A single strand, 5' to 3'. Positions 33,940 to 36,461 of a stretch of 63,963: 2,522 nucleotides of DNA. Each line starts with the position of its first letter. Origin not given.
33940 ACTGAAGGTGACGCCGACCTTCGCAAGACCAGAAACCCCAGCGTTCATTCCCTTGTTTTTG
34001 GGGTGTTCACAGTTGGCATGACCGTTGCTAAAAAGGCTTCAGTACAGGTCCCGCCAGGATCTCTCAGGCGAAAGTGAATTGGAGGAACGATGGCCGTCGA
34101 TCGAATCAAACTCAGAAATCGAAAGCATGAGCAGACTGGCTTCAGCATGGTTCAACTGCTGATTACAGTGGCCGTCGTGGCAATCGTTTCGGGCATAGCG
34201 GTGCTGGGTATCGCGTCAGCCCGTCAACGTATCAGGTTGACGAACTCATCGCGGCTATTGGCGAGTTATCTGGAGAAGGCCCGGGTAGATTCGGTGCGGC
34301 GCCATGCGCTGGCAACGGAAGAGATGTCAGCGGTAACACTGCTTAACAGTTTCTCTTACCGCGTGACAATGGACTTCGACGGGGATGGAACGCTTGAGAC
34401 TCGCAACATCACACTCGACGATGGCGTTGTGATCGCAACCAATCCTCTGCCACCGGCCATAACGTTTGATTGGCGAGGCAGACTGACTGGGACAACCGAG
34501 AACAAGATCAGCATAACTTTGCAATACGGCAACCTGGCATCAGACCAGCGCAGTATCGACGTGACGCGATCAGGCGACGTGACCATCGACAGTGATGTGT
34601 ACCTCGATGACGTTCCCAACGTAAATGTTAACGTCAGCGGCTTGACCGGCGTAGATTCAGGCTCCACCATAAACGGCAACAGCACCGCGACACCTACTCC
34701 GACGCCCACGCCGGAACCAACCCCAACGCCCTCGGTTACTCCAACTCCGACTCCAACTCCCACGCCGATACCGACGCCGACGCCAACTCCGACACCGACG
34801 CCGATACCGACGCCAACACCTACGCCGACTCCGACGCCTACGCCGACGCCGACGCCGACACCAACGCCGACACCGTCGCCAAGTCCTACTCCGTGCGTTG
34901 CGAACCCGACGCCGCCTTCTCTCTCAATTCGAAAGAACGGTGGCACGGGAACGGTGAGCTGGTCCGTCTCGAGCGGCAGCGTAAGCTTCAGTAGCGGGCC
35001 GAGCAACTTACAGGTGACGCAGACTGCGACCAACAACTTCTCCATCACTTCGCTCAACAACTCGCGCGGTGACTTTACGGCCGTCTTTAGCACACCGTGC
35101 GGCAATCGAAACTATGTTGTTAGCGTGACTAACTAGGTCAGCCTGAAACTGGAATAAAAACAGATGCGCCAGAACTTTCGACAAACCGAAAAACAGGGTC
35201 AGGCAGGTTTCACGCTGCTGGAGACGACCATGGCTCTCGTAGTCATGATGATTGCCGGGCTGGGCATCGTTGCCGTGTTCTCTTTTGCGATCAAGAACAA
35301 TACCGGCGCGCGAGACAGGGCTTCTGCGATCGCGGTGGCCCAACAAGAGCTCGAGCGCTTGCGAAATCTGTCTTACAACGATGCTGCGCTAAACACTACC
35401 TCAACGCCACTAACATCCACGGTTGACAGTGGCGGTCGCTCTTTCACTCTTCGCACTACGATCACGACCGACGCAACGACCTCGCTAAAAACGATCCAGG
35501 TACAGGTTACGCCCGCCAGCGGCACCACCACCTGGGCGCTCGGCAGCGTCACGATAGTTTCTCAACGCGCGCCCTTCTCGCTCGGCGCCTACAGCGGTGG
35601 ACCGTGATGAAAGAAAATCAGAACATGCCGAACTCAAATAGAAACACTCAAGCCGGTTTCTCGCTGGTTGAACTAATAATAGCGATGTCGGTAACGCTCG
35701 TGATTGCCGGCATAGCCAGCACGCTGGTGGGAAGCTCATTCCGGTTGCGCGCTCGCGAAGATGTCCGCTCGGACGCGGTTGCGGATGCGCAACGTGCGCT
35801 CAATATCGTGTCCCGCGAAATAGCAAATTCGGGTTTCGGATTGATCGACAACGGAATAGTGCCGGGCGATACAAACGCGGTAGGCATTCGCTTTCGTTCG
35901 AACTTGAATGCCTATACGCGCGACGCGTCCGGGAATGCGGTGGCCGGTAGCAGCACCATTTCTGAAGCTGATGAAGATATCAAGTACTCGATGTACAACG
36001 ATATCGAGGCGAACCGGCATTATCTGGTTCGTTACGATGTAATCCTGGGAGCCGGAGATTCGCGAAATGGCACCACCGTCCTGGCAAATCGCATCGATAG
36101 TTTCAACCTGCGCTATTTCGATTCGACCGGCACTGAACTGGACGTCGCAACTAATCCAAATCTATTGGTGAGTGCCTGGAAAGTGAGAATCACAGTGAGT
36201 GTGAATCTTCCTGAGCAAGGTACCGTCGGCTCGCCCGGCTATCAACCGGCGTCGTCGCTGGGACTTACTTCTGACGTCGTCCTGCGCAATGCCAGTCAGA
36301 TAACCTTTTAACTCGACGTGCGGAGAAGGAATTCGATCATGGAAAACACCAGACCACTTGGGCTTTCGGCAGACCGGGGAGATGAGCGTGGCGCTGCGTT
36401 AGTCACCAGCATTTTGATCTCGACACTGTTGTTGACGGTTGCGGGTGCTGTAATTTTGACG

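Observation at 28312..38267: Two tandem sigma-54-driven minor-pilin modules in GspH-I-J-K order, with no core pilus machinery nearby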

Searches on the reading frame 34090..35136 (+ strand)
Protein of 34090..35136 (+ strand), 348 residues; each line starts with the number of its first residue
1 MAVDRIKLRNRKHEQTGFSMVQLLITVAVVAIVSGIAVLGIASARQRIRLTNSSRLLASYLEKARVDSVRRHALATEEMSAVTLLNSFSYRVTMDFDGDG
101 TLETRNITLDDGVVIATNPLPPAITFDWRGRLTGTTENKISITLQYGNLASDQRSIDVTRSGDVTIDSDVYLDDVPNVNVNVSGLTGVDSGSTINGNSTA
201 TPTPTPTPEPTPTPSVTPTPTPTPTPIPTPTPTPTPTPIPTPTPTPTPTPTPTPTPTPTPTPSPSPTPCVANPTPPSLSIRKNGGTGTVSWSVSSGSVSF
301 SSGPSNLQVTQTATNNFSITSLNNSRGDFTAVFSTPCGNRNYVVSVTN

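Call 3: search_protein_families(library=pfam, proteins=[window:34090-35136:+], max_evalue=0.1)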
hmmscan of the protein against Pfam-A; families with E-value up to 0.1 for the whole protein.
window:34090-35136:+ (348 aa): 2 families
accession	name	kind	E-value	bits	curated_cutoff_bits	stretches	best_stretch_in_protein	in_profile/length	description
PF20615.3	DUF6802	-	0.047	14.1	27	0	91-118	31-58/102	Family of unknown function (DUF6802)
PF07963.17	N_methyl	-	0.072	13.1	21.2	0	15-37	4-26/27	Prokaryotic N-terminal methylation motif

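Call 4: search_protein_families(library=ncbifam, proteins=[window:34090-35136:+], max_evalue=0.1)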
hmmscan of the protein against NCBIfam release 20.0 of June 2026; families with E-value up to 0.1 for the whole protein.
window:34090-35136:+ (348 aa): 8 families
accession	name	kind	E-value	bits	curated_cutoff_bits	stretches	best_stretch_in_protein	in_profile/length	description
NF007800.0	PRK10506.1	equivalog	4.6e-06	26.6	158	1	12-69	5-62/163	prepilin peptidase-dependent protein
NF007862.0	PRK10574.1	equivalog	0.0023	18.1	138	1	13-58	2-47/145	prepilin peptidase-dependent pilin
NF047827.1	T3SSXpsH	equivalog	0.0062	16.3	160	1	17-70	2-55/145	type II secretion system protein XpsH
TIGR02596.1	TIGR02596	subfamily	0.0086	16.2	70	1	18-71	1-54/196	Verru_Chthon cassette protein D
TIGR01708.2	typeII_sec_gspH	equivalog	0.012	15.6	80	1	15-68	1-54/169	type II secretion system minor pseudopilin GspH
NF033761.1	gliding_GltJ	equivalog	0.048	12.7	450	1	201-274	410-491/671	adventurous gliding motility protein GltJ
NF041775.1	typeIV_PilA_Myxo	equivalog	0.058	13.4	400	1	1-52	1-47/214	type IV pilin protein PilA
NF037973.1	metallo_SslE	exception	0.062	10.6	3000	0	186-242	36-90/1519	lipoprotein metalloprotease SslE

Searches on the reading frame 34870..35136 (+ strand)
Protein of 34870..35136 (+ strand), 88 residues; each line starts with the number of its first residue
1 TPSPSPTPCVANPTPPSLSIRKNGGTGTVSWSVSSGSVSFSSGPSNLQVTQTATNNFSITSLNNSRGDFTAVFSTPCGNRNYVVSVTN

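Call 77: search_protein_families(library=pfam, proteins=[window:34870-35136:+], max_evalue=0.001)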
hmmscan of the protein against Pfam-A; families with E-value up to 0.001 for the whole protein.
window:34870-35136:+ (88 aa): 0 families

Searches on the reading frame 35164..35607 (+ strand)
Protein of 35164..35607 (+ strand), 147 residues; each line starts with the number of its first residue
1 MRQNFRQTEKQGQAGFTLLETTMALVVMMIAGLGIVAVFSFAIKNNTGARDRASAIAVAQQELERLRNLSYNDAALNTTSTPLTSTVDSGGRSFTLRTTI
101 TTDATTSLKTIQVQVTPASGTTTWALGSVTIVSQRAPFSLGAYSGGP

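Call 3: search_protein_families(library=pfam, proteins=[window:35164-35607:+], max_evalue=0.1)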
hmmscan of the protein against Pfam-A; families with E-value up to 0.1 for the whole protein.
window:35164-35607:+ (147 aa): 2 families
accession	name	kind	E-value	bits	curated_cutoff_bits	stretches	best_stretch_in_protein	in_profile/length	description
PF07963.17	N_methyl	-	0.0003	20.7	21.2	1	12-35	3-26/27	Prokaryotic N-terminal methylation motif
PF02501.22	T2SSI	-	0.0088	16.6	25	1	50-121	2-68/80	Type II secretion system (T2SS), protein I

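Call 4: search_protein_families(library=ncbifam, proteins=[window:35164-35607:+], max_evalue=0.1)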
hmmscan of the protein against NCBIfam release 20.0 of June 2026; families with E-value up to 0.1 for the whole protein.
window:35164-35607:+ (147 aa): 9 families
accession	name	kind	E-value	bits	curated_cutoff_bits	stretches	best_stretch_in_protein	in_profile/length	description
TIGR02523.1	type_IV_pilV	equivalog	5e-06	27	52.2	1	13-107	1-99/139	type IV pilus modification protein PilV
TIGR01707.1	gspI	equivalog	1.7e-05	25.2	44.35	1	15-117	1-98/101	type II secretion system minor pseudopilin GspI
NF041002.1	pilin_ComGF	equivalog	0.0005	20.3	80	1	13-49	1-37/139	competence type IV pilus minor pilin ComGF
NF041013.1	T4P_ComGE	equivalog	0.00081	19.4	49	1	14-73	4-64/83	competence type IV pilus minor pilin ComGE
TIGR01708.2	typeII_sec_gspH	equivalog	0.033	14.2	80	1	13-52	1-39/169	type II secretion system minor pseudopilin GspH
NF038303.1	EPS_HpsB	equivalog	0.055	13.4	150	1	13-87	2-74/211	hormogonium polysaccharide secretion pseudopilin HpsB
NF007800.0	PRK10506.1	equivalog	0.069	13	158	0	9-32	4-27/163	prepilin peptidase-dependent protein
NF038304.1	EPS_HpsC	equivalog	0.093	12.3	200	0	6-63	13-66/318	hormogonium polysaccharide secretion pseudopilin HpsC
NF011815.0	PRK15287.1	equivalog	0.094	12.5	253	0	69-119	89-141/158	fimbrial minor subunit StfF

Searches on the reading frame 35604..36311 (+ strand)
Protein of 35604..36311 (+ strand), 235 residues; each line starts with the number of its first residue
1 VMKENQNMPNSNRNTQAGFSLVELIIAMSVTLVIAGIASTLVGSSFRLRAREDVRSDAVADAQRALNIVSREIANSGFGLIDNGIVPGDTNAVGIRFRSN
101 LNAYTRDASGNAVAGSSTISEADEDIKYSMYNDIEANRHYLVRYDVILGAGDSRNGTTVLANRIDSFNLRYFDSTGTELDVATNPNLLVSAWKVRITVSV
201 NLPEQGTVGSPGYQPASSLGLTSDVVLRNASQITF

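Call 3: search_protein_families(library=pfam, proteins=[window:35604-36311:+], max_evalue=0.1)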
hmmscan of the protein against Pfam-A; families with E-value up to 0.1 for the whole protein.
window:35604-36311:+ (235 aa): 3 families
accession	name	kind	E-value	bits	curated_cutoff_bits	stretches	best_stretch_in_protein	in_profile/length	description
PF07963.17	N_methyl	-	1.3e-06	28.2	21.2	1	13-38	1-26/27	Prokaryotic N-terminal methylation motif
PF14012.11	DUF4229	-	0.0069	16.8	27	1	22-55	29-62/68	Protein of unknown function (DUF4229)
PF04280.21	Tim44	-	0.036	14.6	29.6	1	84-124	84-125/147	Tim44-like domain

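Call 4: search_protein_families(library=ncbifam, proteins=[window:35604-36311:+], max_evalue=0.1)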
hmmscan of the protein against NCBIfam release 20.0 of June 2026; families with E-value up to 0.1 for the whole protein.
window:35604-36311:+ (235 aa): 12 families
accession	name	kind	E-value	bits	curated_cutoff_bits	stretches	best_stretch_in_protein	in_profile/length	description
TIGR02532.1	IV_pilin_GFxxxE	domain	0.00032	20.4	16.3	1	16-38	1-23/24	prepilin-type N-terminal cleavage/methylation domain-containing protein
NF038023.1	S_layer_PS2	exception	0.0021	17.2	300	1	100-194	108-205/499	S-layer protein PS2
NF038304.1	EPS_HpsC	equivalog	0.0041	16.7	200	1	10-75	14-79/318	hormogonium polysaccharide secretion pseudopilin HpsC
TIGR02599.1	TIGR02599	subfamily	0.0063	15.8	256.5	1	18-75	1-58/361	Verru_Chthon cassette protein C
NF041013.1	T4P_ComGE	equivalog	0.011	15.8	49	1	17-53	4-37/83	competence type IV pilus minor pilin ComGE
NF007848.0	PRK10557.1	equivalog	0.012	14.9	120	1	12-39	6-34/192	prepilin peptidase-dependent protein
NF041002.1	pilin_ComGF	equivalog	0.027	14.7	80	1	16-49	1-34/139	competence type IV pilus minor pilin ComGF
TIGR01708.2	typeII_sec_gspH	equivalog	0.032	14.2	80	1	16-68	1-49/169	type II secretion system minor pseudopilin GspH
NF033779.0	Tim44_TimA_adap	subfamily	0.037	14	80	1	86-120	156-191/215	Tim44/TimA family putative adaptor protein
TIGR02598.1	TIGR02598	subfamily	0.071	13.3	51.4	0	18-34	1-17/151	Verru_Chthon cassette protein B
NF007800.0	PRK10506.1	equivalog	0.075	12.8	158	0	12-35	4-27/163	prepilin peptidase-dependent protein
NF007660.0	PRK10332.1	equivalog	0.094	13.2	86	0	14-36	6-28/107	prepilin-type N-terminal cleavage/methylation domain-containing protein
